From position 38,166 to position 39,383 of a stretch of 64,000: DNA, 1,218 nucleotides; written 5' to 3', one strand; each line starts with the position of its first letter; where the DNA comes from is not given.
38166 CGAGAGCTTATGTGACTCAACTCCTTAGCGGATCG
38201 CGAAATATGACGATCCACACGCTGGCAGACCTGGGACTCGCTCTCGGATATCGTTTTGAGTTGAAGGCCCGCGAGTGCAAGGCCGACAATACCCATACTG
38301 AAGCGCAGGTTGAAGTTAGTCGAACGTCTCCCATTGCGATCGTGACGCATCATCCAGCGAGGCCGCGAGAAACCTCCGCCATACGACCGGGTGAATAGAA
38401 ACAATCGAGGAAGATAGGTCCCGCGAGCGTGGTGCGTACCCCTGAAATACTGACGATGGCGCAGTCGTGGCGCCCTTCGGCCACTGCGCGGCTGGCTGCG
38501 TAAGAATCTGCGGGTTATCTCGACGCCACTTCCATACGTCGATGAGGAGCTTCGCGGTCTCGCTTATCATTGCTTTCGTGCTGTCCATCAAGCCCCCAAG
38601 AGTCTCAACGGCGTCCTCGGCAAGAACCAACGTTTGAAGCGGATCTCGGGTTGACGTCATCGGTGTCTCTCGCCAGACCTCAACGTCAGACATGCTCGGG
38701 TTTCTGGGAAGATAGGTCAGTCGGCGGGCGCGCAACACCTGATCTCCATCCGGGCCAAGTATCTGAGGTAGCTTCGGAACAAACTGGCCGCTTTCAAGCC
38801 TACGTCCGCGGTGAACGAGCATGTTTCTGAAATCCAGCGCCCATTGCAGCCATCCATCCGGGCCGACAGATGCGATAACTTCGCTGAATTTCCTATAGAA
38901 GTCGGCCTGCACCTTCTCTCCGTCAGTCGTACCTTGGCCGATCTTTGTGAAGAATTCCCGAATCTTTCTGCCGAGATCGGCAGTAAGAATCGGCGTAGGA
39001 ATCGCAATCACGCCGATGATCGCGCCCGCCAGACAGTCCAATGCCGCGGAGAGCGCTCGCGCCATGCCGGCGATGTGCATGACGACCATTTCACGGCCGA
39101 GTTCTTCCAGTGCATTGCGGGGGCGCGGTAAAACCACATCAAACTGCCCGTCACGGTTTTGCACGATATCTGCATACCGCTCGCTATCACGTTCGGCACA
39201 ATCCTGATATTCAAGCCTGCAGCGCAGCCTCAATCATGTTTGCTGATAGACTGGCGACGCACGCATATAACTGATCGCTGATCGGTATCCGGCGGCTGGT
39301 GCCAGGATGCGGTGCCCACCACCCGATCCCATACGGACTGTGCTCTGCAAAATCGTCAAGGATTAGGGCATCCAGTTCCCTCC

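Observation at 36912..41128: ~3.7-kb AT-richer island bracketed by diverged direct repeats of the GMC gene end, carrying two HigBA-like modules around an unknown cassette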

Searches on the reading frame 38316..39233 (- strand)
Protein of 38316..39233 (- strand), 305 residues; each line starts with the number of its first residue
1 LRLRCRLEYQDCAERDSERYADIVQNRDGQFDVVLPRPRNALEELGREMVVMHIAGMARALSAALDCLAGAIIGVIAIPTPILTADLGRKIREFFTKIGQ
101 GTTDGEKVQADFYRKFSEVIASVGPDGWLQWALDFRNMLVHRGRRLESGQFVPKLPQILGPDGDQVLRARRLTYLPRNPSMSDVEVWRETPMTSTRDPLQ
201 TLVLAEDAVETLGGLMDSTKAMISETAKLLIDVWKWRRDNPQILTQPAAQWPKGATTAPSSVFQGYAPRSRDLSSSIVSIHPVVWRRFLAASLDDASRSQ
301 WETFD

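Call 6: search_protein_families(library=pfam, proteins=[window:38316-39233:-], max_evalue=0.1)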
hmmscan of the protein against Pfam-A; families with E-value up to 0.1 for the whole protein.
window:38316-39233:- (305 aa): 0 families

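Call 7: search_protein_families(library=padloc, proteins=[window:38316-39233:-], max_evalue=0.1)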
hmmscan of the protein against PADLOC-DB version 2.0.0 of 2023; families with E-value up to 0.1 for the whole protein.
window:38316-39233:- (305 aa): 0 families

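Call 8: find_homologous_proteins(query=window:38316-39233:-, max_evalue=0.001)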
Query window:38316-39233:- (305 aa): 270 proteins with E <= 0.001 among 3676 candidates; the best 120 are listed.
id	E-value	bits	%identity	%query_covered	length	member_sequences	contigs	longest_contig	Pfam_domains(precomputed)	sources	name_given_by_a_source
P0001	5.4e-185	632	100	92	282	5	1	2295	-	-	-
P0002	4.1e-179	612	89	98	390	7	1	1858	-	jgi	jgi:hypothetical protein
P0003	7.5e-178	608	90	98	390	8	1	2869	-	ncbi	-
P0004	9.1e-178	608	90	98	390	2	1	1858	-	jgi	-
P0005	7.8e-176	602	89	98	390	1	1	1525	-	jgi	jgi:hypothetical protein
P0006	1.6e-174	597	88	98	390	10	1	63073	-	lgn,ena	-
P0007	3.4e-172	590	87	98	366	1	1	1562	-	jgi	jgi:hypothetical protein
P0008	1.1e-171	588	87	98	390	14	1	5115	-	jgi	jgi:hypothetical protein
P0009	1.4e-171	588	86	98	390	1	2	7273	-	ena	-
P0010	1.8e-171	587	86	98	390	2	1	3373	-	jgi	jgi:hypothetical protein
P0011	5.7e-171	586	87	98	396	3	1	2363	-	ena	-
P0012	3.2e-166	570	87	98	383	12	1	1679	-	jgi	jgi:hypothetical protein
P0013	1.5e-162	558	83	98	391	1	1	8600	-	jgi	jgi:hypothetical protein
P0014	1.1e-161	555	82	98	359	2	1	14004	-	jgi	jgi:hypothetical protein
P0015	1.2e-161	555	85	98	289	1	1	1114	-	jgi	jgi:hypothetical protein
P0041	2.8e-88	314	53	98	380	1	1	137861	-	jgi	jgi:hypothetical protein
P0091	6.8e-77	277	48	98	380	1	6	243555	-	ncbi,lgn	-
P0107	3.3e-75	271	46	98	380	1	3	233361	-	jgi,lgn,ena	jgi:hypothetical protein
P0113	5.5e-74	267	47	98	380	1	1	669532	-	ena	-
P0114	1.4e-73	266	47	98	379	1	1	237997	-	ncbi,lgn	-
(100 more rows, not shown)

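Call 9: search_protein_families(library=phrogs, proteins=[window:38316-39233:-], max_evalue=0.1)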
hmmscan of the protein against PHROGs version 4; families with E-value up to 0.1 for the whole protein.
window:38316-39233:- (305 aa): 0 families

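Call 10: search_protein_families(library=ncbifam, proteins=[window:38316-39233:-], max_evalue=0.1)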
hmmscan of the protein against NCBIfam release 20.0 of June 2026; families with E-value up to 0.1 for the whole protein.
window:38316-39233:- (305 aa): 0 families

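Call 13: find_encoding_contigs(protein=P0006, flank=10000, max_places=4)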
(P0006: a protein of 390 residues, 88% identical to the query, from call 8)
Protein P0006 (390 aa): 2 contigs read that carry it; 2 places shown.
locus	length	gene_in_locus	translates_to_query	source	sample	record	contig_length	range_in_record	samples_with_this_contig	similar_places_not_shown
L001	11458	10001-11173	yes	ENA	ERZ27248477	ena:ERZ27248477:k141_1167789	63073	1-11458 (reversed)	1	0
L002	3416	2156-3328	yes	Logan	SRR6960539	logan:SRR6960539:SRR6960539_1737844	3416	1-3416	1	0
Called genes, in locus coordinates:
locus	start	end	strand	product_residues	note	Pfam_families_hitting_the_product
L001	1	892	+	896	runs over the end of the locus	-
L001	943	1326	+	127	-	PF03992:ABM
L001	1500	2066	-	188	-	PF03928:HbpS-like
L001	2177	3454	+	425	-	PF01321:Creatinase_N (weak), PF00557:Peptidase_M24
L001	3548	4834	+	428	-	PF01326:PPDK_N, PF00391:PEP-utilizers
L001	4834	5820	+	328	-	PF00389:2-Hacid_dh, PF02826:2-Hacid_dh_C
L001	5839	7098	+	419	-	PF00682:HMGL-like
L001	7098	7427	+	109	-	PF07366:SnoaL, PF12680:SnoaL_2, PF13474:SnoaL_3 (weak), PF14534:DUF4440 (weak)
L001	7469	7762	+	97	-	PF03795:YCII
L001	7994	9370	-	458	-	-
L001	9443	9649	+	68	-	-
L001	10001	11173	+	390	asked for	-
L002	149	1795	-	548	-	-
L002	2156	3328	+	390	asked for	-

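Call 14: find_encoding_contigs(protein=P0014, flank=8000, max_places=3)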
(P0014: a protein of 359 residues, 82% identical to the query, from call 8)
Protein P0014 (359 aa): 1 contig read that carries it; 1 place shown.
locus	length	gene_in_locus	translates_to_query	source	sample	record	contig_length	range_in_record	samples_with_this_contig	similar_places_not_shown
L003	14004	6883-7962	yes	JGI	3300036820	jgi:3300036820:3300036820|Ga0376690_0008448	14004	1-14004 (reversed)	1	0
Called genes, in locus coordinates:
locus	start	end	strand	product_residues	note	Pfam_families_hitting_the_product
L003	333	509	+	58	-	-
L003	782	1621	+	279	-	PF02517:Rce1-like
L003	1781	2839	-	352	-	PF04616:Glyco_hydro_43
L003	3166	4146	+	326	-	-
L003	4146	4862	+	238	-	-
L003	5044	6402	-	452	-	PF04326:SLFN_AlbA_2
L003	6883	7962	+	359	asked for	-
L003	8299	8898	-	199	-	PF04264:YceI (faint)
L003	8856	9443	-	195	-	PF22483:Mu-transpos_C_2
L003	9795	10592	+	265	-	PF01569:PAP2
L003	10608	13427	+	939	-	-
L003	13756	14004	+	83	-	?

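Call 15: find_encoding_contigs(protein=P0041, flank=7000, max_places=2)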
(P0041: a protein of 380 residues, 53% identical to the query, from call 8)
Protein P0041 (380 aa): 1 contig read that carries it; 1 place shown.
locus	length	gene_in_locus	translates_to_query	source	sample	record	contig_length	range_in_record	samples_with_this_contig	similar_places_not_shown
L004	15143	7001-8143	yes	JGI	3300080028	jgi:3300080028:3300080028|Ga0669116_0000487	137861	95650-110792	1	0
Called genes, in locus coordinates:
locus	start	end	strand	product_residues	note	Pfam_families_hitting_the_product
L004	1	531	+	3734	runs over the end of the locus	PF18676:MBG_2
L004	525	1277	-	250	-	PF03476:MOSC_N, PF03473:MOSC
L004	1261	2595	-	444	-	PF08933:PrnB (weak)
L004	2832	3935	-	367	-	PF13379:NMT1_2, PF09084:NMT1 (faint)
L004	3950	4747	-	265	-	PF00528:BPD_transp_1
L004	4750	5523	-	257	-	PF00005:ABC_tran, PF13304:AAA_21 (faint)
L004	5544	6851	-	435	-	-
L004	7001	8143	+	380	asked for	-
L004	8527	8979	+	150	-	-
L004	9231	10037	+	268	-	-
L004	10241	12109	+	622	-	-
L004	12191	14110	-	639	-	PF13289:SIR2_2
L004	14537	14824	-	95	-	-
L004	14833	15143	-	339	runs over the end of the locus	PF07183:DUF1403 (faint), PF11972:HTH_13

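Call 16: find_encoding_contigs(protein=P0113, flank=7000, max_places=2)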
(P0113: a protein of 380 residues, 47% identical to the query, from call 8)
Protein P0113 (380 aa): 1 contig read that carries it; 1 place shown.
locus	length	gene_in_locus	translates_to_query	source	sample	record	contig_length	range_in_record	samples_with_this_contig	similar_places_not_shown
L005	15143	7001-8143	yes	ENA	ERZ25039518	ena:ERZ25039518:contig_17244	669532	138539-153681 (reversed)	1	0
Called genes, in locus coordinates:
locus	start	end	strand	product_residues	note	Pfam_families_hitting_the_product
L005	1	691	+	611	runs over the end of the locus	PF13487:HD_5, PF01966:HD, PF01590:GAF, PF13185:GAF_2, PF13492:GAF_3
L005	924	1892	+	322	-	PF00158:Sigma54_activat, PF14532:Sigma54_activ_2, PF07728:AAA_5 (weak), PF25601:AAA_lid_14, PF02954:HTH_8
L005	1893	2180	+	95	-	-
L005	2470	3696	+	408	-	PF00079:Serpin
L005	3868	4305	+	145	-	PF13541:ChlI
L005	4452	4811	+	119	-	PF01078:Mg_chelatase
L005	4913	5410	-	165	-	-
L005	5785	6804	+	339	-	PF14280:DUF4365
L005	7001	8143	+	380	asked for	-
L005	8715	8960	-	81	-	PF13560:HTH_31 (weak), PF01381:HTH_3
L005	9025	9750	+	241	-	-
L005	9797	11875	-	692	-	PF00239:Resolvase, PF13560:HTH_31 (faint), PF07508:Recombinase, PF13408:Zn_ribbon_recom, PF12844:HTH_19 (faint), PF01381:HTH_3 (weak)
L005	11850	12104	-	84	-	-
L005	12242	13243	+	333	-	-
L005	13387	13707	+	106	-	-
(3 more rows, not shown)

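Call 17: find_encoding_contigs(protein=P0107, flank=7000, max_places=3)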
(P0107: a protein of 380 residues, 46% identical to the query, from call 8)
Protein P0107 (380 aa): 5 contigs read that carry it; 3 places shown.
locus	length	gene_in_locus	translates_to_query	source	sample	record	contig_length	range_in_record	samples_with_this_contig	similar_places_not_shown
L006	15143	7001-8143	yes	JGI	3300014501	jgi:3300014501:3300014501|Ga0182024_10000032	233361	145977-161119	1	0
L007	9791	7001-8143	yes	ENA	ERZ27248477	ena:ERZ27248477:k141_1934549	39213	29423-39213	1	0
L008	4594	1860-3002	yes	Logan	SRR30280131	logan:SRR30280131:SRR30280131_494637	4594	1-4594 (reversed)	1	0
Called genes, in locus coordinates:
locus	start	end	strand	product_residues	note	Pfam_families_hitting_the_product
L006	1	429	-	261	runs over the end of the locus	-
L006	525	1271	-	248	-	PF12543:DUF3738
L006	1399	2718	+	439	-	PF01654:Cyt_bd_oxida_I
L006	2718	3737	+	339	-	PF02322:Cyt_bd_oxida_II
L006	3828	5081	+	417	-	-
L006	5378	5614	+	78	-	PF04255:DUF433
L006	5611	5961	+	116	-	PF18480:DUF5615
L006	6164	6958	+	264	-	-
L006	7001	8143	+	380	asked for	-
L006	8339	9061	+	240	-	PF07505:DUF5131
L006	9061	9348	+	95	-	PF14216:DUF4326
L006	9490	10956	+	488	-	PF02321:OEP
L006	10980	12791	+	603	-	PF17090:Ytca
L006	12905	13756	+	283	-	-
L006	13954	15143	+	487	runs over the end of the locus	-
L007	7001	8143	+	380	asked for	-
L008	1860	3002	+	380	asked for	-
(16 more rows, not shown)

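Call 26: find_encoding_contigs(protein=P0001, flank=10000, max_places=3)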
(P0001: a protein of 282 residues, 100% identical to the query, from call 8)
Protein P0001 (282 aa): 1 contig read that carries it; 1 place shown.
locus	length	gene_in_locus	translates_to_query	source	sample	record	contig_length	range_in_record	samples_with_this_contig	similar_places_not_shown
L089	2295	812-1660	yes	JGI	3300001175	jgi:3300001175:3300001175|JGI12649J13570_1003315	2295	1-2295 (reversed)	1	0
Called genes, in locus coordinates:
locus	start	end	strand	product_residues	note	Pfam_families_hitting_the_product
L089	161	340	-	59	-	-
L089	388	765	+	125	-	-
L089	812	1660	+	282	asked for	-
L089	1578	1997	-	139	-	PF01381:HTH_3 (weak), PF13443:HTH_26 (weak)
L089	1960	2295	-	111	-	?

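Call 27: predict_structure(alignment_id=A2)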
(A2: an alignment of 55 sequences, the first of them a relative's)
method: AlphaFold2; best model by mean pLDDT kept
length: 390 residues; sequences in the alignment: 55
mean_pLDDT: 67.5   pTM: 0.68
mean pLDDT of the five models: 67.5, 67.3, 66.8, 66.2, 64.6
residues with pLDDT >= 90: 63; 70-90: 147; 50-70: 64; < 50: 116
segments of 3 or more residues with pLDDT < 50: 60-67, 227-243, 254-257, 267-291, 331-365, 368-390
pLDDT, mean of each block of 10 residues (from residue 1): 67 61 76 88 69 54 46 84 92 84 72 76 77 77 89 89 73 83 86 92 93 84 55 34 57 48 50 40 46 77 94 94 75 45 38 41 48 42 37
secondary structure, 60 per line:
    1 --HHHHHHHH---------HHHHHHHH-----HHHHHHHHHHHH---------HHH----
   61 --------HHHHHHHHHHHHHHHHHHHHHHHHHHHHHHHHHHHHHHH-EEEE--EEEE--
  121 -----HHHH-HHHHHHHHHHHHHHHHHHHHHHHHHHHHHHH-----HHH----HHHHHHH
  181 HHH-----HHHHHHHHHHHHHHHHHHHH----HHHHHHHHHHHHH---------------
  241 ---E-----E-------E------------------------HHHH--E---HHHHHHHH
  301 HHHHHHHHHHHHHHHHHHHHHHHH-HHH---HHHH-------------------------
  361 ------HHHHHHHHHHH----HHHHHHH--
elements in order: H3-10 H20-27 H33-44 H69-107 E109-112 E115-118 H126-129 H131-161 H174-183 H189-208 H213-225 H283-286 H293-324 H332-335 H367-377 H382-388
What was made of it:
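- Tried and rejected: A first AF2 model from a shallow alignment was poor (pLDDT 67.5, call 27).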

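Call 29: search_protein_representatives(alignment_id=A2)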
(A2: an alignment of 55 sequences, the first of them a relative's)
Query: 55 sequences, 380 profile positions. Proteins with E-value up to 0.001 (for the whole library): 900; up to 1e-10: 733; up to 1e-30: 391. The best 150 are listed.
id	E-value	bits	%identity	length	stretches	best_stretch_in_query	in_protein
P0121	1.1e-156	538.0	-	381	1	1-380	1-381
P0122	3.0e-142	490.5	-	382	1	1-379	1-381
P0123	4.2e-130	450.5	-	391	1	1-378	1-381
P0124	4.2e-127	440.7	-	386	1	1-380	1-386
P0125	4.1e-125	434.1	-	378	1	1-380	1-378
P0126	5.2e-123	427.2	-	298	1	86-380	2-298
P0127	1.1e-121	422.9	-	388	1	1-380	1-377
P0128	3.9e-118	411.2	-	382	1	1-379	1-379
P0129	5.3e-118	410.7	-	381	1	1-380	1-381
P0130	7.5e-116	403.6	-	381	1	1-380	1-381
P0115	9.0e-116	403.4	-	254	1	1-247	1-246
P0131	6.8e-114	397.2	-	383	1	1-379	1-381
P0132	3.0e-113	395.1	-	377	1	1-380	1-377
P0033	1.2e-112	393.1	-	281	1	109-380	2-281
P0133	1.9e-112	392.4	-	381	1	1-380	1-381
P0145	1.2e-102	360.2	-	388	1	1-380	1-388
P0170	9.9e-91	321.0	-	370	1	1-320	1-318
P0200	6.9e-84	298.4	-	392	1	1-377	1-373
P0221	1.5e-80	287.5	-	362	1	1-377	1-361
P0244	5.3e-75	269.2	-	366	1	1-371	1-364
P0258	1.0e-71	258.4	-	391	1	10-377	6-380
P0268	7.7e-70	252.2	-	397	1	1-377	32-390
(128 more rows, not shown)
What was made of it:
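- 270 hits in the first search, and 900 clusters at 50% identity (calls 8, 29).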

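Call 30: fold_search(model_id=the predicted structure, library=pdb)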
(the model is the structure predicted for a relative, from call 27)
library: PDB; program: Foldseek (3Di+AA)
matches with E <= 10: 119; with E <= 0.001: 0
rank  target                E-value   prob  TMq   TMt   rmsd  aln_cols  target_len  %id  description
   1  7ytb_A                2.4e-01  0.20  0.14  0.19  18.4       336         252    9  Crystal structure of Kin4B8 (released 2023-03-15)
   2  8r0k_A                3.7e-01  0.38  0.20  0.28  14.7       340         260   11  Cryo-EM structure of the microbial rhodopsin CryoR1 at pH 4.3 in detergent (released 2025-05-14)
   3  8r0l_A                4.8e-01  0.47  0.24  0.30  13.3       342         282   10  Cryo-EM structure of the microbial rhodopsin CryoR1 at pH 8.0 in nanodisc (released 2025-05-14)
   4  7ytb_B                7.0e-01  0.25  0.20  0.28  15.0       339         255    9  Crystal structure of Kin4B8 (released 2023-03-15)
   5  6yc1_A                1.1e+00  0.06  0.11  0.14  19.5       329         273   12  Crystal structure of the H30A mutant of the light-driven sodium pump KR2 in the pentameric form, pH 8.0 (released 2020-04-08)
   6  8i2z                  1.2e+00  0.10  0.14  0.20  18.0       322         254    8  Cryo-EM structure of the zeaxanthin-bound kin4B8 (released 2023-03-29)
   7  9j97_A                1.4e+00  0.13  0.15  0.15  15.8       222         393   15  Closed structure of human XPR1 (released 2025-03-12)
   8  8r98_A                1.4e+00  0.07  0.11  0.14  19.6       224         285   11  Crystal structure of the cryorhodopsin CryoR2 at pH 4.6, type B crystals, illuminated state (released 2024-12-11)
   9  5azd_A                1.5e+00  0.15  0.19  0.27  14.9       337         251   10  Crystal structure of thermophilic rhodopsin. (released 2016-04-27)
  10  9fqr_Ct               1.5e+00  0.08  0.15  0.17  46.0       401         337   12  96-nm repeat of axonemal doublet microtubules from bovine sperm (released 2025-03-26)
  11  6yt4_E                1.5e+00  0.06  0.11  0.14  19.5       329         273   11  Crystal structure of the N112A mutant of the light-driven sodium pump KR2 in the pentameric form, pH 8.0 (released 2020-06-17)
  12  7kqr_A                1.7e+00  0.08  0.14  0.18  19.8       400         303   11  A 1.89-A resolution substrate-bound crystal structure of heme-dependent tyrosine hydroxylase from S. sclerotialus (released 2021-03-31)
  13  6nwd                  1.9e+00  0.10  0.15  0.22  17.6       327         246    8  X-ray Crystallographic structure of Gloeobacter rhodopsin (released 2019-08-14)
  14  2nrj                  1.9e+00  0.07  0.14  0.16  25.9       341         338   13  Crystal Structure of Hemolysin binding component from Bacillus cereus (released 2006-11-14)
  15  6rf4_A                1.9e+00  0.06  0.13  0.16  17.6       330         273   10  Crystal structure of the potassium-pumping S254A mutant of the light-driven sodium pump KR2 in the pentameric form, pH (released 2019-04-24)
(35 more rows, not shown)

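Call 32: search_protein_families(library=pfam, alignment_id=A3, max_evalue=1)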
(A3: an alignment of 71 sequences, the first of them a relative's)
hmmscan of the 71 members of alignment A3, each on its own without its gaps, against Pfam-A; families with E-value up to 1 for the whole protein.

A. member 1, P0002 (390 aa): 0 families

B. families by the number of members that match (of 71 scanned): 15 families
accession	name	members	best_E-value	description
PF09534.15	Trp_oprn_chp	1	0.0027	Tryptophan-associated transmembrane protein (Trp_oprn_chp)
PF12482.14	DUF3701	1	0.018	Phage integrase protein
PF18717.6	CxC4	1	0.02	CxC4 like cysteine cluster associated with KDZ transposases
PF17319.7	DUF5362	1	0.04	Family of unknown function (DUF5362)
PF11725.13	AvrE_T3Es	1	0.054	AvrE-family Type-III effector proteins (T3Es)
PF18739.6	HEPN_Apea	1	0.064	Apea-like HEPN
PF15894.10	SgrT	1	0.07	Inhibitor of glucose uptake transporter SgrT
PF13556.12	HTH_30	1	0.089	PucR C-terminal helix-turn-helix domain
PF17195.9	DUF5132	1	0.097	Protein of unknown function (DUF5132)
PF24875.1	DUF7736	1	0.14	Domain of unknown function (DUF7736)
PF20344.3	DUF6639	1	0.15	Family of unknown function (DUF6639)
PF17658.6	DUF5520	1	0.15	Family of unknown function (DUF5520)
PF14523.12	Syntaxin_2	1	0.23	Syntaxin-like protein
PF10725.14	DUF2517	1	0.23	Protein of unknown function (DUF2517)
PF22612.2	GH113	1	0.24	Glycoside Hydrolase Family 113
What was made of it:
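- On HEPN superfamily (for the 390-aa family): Pfam on 71 members: one HEPN_Apea hit at E = 0.064 only (call 32).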

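Call 33: search_solved_structures(query=A3, max_evalue=10, show_alignments=2)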
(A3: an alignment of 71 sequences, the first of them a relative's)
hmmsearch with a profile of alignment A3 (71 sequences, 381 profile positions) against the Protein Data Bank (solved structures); distinct sequences matched with E-value up to 10: 3.
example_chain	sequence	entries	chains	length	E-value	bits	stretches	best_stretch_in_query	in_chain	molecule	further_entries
3f3b_A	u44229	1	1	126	0.041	16.1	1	219-305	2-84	Phage-like element PBSX protein xkdH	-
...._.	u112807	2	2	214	0.11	14.8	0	278-316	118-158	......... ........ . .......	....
3n2t_A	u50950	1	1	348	0.58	12.4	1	110-148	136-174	Putative oxidoreductase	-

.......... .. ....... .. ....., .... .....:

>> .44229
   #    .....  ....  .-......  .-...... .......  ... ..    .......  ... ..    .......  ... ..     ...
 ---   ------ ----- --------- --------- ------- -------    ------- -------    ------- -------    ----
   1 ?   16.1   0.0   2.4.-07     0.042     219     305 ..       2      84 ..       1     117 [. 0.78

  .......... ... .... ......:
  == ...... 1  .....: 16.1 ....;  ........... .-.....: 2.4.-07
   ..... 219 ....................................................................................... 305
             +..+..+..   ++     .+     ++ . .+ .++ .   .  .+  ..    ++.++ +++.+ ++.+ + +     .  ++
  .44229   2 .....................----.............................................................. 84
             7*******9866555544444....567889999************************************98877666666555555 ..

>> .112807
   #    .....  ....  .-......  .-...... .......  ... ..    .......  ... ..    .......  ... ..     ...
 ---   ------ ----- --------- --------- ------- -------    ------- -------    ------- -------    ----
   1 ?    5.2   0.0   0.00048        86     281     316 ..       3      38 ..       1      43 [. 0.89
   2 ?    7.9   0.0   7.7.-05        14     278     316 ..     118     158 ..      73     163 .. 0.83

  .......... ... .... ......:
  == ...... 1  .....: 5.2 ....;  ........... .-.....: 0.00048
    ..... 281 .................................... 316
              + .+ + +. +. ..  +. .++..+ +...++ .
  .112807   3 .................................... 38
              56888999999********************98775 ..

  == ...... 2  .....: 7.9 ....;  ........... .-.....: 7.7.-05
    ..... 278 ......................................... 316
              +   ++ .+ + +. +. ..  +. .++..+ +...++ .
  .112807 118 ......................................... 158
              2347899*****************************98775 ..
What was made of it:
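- On HEPN superfamily (for the 390-aa family): Profile search against PDB sequences: none (call 33).
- The profile search against PDB sequences was negative (call 33).
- Tried and rejected: The profile search against PDB sequences gave only a spurious XkdH hit at E = 0.04 (call 33).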

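Call 55: find_related_loci(query=A3, collection=viral_contigs, flank=8000)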
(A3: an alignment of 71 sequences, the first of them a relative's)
Query A3 (390 aa) in viral_contigs; peptide patterns used: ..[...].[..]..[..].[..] (x = any residue, [..] = any of these).
17 stretches matched a pattern, but none encodes a relative of the query by tblastn (E <= 1e-3).
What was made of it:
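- Tried and rejected: A scan of IMG/VR for the family found none (call 55).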
